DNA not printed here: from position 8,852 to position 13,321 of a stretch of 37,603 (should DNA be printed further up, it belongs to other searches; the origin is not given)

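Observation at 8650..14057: Three-gene Fic operon: small coiled-coil protein, 1389-aa giant Fic protein, and a paralogous stand-alone Fic protein (polymorphic-toxin-like layout)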

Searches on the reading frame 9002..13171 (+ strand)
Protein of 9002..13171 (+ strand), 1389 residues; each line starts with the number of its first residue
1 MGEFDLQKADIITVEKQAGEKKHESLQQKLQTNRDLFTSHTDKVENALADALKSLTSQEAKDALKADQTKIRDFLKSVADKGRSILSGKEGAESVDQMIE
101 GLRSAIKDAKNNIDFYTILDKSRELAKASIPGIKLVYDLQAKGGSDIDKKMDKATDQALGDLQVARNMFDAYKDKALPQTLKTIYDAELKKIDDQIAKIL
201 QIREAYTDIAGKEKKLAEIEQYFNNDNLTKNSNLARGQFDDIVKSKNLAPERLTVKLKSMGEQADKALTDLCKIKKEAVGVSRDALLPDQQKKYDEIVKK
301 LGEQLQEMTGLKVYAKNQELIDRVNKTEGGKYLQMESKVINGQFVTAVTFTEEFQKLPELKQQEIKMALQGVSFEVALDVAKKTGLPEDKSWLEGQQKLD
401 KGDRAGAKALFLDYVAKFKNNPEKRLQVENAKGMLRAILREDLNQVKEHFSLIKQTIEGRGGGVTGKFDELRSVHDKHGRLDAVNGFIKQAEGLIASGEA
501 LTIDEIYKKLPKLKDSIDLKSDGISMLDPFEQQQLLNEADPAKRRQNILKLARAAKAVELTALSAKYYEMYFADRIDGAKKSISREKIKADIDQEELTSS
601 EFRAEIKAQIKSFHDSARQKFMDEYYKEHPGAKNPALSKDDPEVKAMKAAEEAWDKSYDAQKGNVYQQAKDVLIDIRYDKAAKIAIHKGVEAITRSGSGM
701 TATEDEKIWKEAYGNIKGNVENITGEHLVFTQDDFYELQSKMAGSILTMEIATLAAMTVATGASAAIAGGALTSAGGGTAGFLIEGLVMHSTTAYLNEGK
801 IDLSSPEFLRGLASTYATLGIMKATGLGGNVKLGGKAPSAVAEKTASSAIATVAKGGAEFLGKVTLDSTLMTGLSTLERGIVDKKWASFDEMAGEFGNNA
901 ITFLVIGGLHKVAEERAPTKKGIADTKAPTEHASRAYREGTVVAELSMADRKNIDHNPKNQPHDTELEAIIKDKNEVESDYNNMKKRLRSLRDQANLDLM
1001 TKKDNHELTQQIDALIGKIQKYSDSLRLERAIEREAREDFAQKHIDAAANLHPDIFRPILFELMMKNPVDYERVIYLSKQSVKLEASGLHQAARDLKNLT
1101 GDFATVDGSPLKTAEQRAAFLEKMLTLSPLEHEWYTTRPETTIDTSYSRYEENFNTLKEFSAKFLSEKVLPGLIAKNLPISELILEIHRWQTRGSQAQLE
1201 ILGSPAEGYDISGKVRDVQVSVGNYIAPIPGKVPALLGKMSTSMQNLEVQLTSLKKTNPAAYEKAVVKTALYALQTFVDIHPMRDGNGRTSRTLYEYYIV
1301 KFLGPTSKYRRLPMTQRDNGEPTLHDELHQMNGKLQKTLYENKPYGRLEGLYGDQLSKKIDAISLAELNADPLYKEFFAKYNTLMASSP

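Call 4: search_protein_families(library=pfam, proteins=[window:9002-13171:+], max_evalue=0.1)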
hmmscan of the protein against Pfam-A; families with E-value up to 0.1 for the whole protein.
window:9002-13171:+ (1389 aa): 1 family
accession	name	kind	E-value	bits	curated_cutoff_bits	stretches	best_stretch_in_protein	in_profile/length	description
PF02661.23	Fic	-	6.1e-11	43.5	24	1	1182-1298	5-92/93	Fic/DOC family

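Call 9: search_solved_structures(query=window:9002-13171:+, max_evalue=1, show_alignments=3)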
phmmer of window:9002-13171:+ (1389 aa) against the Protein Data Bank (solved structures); distinct sequences matched with E-value up to 1: 8.
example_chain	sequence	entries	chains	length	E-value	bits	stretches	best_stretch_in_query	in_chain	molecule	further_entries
9yz5_A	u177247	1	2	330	0.11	13.5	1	1212-1301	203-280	Protein adenylyltransferase FICD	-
6i7h_A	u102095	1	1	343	0.12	13.4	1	1212-1301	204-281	Adenosine monophosphate-protein transferase FICD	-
6i7g_A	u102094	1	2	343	0.12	13.4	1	1212-1301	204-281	Adenosine monophosphate-protein transferase FICD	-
6i7i_A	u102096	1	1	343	0.12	13.4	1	1212-1301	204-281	Adenosine monophosphate-protein transferase FICD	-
6i7j_A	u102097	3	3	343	0.12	13.4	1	1212-1301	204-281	Adenosine monophosphate-protein transferase FICD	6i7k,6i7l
4u04_A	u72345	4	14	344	0.12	13.4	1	1212-1301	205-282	Adenosine monophosphate-protein transferase FICD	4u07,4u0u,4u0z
6zmd_B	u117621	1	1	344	0.12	13.4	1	1212-1301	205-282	Protein adenylyltransferase FICD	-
4u0s_A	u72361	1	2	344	0.12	13.4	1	1212-1301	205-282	Adenosine monophosphate-protein transferase FICD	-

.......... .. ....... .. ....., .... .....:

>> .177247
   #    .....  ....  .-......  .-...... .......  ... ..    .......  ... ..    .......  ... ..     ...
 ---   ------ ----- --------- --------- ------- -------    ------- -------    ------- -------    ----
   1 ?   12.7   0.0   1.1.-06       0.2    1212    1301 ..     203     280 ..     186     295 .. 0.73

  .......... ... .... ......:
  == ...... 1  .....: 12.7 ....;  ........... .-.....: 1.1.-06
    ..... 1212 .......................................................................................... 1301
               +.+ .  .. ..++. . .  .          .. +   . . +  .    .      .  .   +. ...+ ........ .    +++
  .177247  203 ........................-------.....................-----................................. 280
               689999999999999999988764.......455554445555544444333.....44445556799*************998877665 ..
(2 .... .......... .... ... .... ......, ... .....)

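Call 11: find_encoding_contigs(protein=window:9002-13171:+, flank=10000, max_places=6)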
Protein window:9002-13171:+ (1389 aa): no gene with exactly this product is on record in the collection.

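Call 12: find_homologous_proteins(query=window:9002-13171:+, max_evalue=0.001)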
Query window:9002-13171:+ (1389 aa): 1 proteins with E <= 0.001 among 8000 candidates.
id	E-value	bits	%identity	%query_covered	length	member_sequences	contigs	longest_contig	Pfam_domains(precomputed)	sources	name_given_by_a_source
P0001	0.0e+0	3045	100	100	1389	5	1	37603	PF02661.24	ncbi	-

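Call 53: search_protein_families(library=padloc, proteins=[window:9002-13171:+], max_evalue=0.01)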
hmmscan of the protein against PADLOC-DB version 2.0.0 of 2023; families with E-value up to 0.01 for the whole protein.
window:9002-13171:+ (1389 aa): 6 families
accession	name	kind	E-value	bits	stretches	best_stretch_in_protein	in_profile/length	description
PDLC03963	SoFic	-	1.4e-10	39.1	1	1209-1300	134-213/361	-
PDLC04839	PDC-S04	-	1.8e-09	35.6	1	1209-1301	76-161/205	-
PDLC04966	PDC-S24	-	4.9e-07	27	1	1214-1296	254-333/497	-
PDLC04838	PDC-S04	-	1.8e-06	25.9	1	1209-1298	80-161/209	-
PDLC04840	PDC-S04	-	0.00025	18.8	1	1228-1301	112-176/227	-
PDLC04836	PDC-S04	-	0.00081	16.6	1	1240-1294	129-182/244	-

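Call 54: search_protein_families(library=ncbifam, proteins=[window:9002-13171:+], max_evalue=0.01)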
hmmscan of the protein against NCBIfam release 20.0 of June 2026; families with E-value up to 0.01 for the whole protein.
window:9002-13171:+ (1389 aa): 0 families

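Call 55: search_protein_families(library=phrogs, proteins=[window:9002-13171:+], max_evalue=0.01)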
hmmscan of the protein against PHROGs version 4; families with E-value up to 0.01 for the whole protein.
window:9002-13171:+ (1389 aa): 4 families
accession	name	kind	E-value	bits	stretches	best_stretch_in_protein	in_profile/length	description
phrog_5978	-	unknown function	4e-12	46.9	1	1176-1301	108-220/364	-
phrog_23170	-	unknown function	3.9e-05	24.4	1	1209-1301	59-144/191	-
phrog_12747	-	unknown function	0.00016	22.4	1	1209-1300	71-157/211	-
phrog_11900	-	unknown function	0.0024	18.4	0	1239-1300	121-176/230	-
